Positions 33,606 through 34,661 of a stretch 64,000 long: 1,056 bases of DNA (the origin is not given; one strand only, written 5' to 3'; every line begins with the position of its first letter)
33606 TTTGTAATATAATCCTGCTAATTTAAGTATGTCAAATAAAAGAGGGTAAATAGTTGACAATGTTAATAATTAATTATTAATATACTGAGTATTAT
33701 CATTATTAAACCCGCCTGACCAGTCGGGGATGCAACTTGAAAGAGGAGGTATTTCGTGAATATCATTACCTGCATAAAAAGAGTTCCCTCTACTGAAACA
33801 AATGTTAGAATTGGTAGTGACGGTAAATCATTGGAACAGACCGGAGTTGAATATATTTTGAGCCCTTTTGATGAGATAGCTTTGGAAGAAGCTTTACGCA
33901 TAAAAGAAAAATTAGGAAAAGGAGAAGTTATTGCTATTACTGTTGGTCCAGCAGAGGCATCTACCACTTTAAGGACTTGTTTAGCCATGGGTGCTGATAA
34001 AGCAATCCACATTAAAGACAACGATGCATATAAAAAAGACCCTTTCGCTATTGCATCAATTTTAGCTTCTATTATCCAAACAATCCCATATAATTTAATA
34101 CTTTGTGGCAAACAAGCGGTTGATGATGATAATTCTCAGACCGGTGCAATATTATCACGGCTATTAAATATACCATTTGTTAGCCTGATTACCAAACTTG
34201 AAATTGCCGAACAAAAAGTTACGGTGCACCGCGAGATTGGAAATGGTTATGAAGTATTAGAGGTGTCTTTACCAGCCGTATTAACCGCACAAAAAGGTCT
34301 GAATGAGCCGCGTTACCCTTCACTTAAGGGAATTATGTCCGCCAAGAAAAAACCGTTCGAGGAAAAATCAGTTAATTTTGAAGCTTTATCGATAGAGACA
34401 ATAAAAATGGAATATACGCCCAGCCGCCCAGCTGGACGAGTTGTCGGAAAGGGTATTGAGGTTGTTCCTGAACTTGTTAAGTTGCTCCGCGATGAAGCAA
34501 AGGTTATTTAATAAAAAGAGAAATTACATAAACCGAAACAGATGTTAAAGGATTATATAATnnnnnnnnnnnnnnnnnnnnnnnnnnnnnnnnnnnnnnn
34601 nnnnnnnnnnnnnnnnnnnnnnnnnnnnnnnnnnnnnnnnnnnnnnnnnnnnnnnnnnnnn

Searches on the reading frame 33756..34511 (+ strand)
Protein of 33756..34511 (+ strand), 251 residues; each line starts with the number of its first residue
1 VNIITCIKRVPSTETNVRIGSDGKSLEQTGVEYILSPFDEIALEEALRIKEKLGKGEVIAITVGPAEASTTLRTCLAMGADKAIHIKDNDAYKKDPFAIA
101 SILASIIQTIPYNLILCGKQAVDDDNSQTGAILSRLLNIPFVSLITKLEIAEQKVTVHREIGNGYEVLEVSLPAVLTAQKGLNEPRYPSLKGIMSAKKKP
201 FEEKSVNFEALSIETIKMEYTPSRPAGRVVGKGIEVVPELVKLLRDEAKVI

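Call 48: find_homologous_proteins(query=window:33756-34511:+, max_evalue=1e-60)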
Query window:33756-34511:+ (251 aa): 1892 proteins with E <= 1e-60 among 8000 candidates; the best 120 are listed.
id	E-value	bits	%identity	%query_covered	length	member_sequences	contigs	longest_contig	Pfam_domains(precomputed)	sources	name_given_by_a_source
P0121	3.1e-155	532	100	100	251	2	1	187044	PF01012.28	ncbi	ncbi:MAG: electron transfer flavoprotein subunit beta/FixA family protein [Planctomycetota bacterium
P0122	1.4e-140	484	89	100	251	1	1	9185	PF01012.28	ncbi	ncbi:MAG: electron transfer flavoprotein subunit beta/FixA family protein [Planctomycetota bacterium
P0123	1.0e-138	478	88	100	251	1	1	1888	PF01012.28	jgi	jgi:electron transfer flavoprotein beta subunit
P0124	3.9e-137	473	88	100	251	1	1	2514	PF01012.28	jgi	jgi:electron transfer flavoprotein beta subunit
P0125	2.8e-131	454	82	100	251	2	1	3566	PF01012.28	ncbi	-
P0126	1.1e-125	436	78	100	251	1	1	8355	PF01012.28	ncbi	ncbi:MAG: electron transfer flavoprotein subunit beta/FixA family protein [Planctomycetota bacterium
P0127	8.1e-125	433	79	100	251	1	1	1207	PF01012.28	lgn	-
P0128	9.2e-125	433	78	100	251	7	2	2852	PF01012.28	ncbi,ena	ncbi:MAG: electron transfer flavoprotein subunit beta/FixA family protein [Planctomycetota bacterium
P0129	1.3e-124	432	79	100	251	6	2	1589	PF01012.28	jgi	-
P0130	1.9e-124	432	78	100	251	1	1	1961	PF01012.28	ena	-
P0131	3.4e-122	424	76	100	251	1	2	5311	PF01012.28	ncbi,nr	ncbi:MAG: electron transfer flavoprotein subunit beta/FixA family protein [Planctomycetota bacterium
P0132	1.6e-121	422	77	100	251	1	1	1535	PF01012.28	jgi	jgi:electron transfer flavoprotein beta subunit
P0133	6.6e-114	397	75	100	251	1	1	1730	PF01012.28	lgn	-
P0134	7.0e-113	394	72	100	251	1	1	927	PF01012.28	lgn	-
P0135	1.1e-111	390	72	100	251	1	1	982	PF01012.28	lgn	-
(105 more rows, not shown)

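Call 49: find_encoding_contigs(protein=P0122, flank=2500, max_places=2)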
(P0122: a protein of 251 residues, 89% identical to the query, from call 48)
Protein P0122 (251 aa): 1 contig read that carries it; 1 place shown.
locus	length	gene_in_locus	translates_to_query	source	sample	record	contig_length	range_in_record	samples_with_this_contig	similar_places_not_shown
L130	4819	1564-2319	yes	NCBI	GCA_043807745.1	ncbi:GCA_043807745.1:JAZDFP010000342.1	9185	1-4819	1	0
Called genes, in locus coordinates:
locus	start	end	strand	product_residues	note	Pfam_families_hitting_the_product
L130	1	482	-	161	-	PF02075:RuvC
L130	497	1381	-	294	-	PF00929:RNase_T, PF13280:WYL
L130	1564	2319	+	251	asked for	PF01012:ETF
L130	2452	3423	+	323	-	PF01012:ETF, PF00766:ETF_alpha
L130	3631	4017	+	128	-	PF22091:DUF6941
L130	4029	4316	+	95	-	-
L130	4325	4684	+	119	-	PF15781:ParE-like_toxin (weak)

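Call 50: find_encoding_contigs(protein=P0124, flank=2500, max_places=2)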
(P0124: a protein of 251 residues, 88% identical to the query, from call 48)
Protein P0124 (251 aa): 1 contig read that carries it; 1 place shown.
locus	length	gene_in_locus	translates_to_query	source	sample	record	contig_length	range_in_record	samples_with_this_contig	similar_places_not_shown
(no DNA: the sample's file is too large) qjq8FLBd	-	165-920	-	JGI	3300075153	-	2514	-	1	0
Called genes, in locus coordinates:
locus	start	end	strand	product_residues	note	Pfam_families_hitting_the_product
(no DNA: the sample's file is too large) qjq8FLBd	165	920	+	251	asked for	PF01012:ETF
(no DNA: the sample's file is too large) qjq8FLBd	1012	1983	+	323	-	PF01012:ETF, PF00766:ETF_alpha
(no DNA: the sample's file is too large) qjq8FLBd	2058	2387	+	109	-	PF04342:DMT_6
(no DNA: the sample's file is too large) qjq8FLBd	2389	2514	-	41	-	?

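Call 51: find_encoding_contigs(protein=P0126, flank=2500, max_places=2)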
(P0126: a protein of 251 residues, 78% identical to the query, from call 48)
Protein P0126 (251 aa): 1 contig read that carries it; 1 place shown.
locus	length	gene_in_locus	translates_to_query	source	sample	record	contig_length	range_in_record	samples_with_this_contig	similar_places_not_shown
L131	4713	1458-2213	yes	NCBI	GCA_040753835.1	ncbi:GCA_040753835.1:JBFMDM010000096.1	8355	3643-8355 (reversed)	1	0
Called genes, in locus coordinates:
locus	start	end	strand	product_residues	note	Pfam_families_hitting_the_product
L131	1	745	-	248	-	PF02754:CCG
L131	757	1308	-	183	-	PF13237:Fer4_10 (faint), PF13183:Fer4_8, PF13187:Fer4_9, PF13534:Fer4_17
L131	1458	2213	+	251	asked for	PF01012:ETF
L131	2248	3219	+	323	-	PF01012:ETF, PF00766:ETF_alpha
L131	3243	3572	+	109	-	PF04342:DMT_6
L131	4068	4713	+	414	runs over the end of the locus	-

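Call 87: find_encoding_contigs(protein=P0121, flank=500, max_places=2)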
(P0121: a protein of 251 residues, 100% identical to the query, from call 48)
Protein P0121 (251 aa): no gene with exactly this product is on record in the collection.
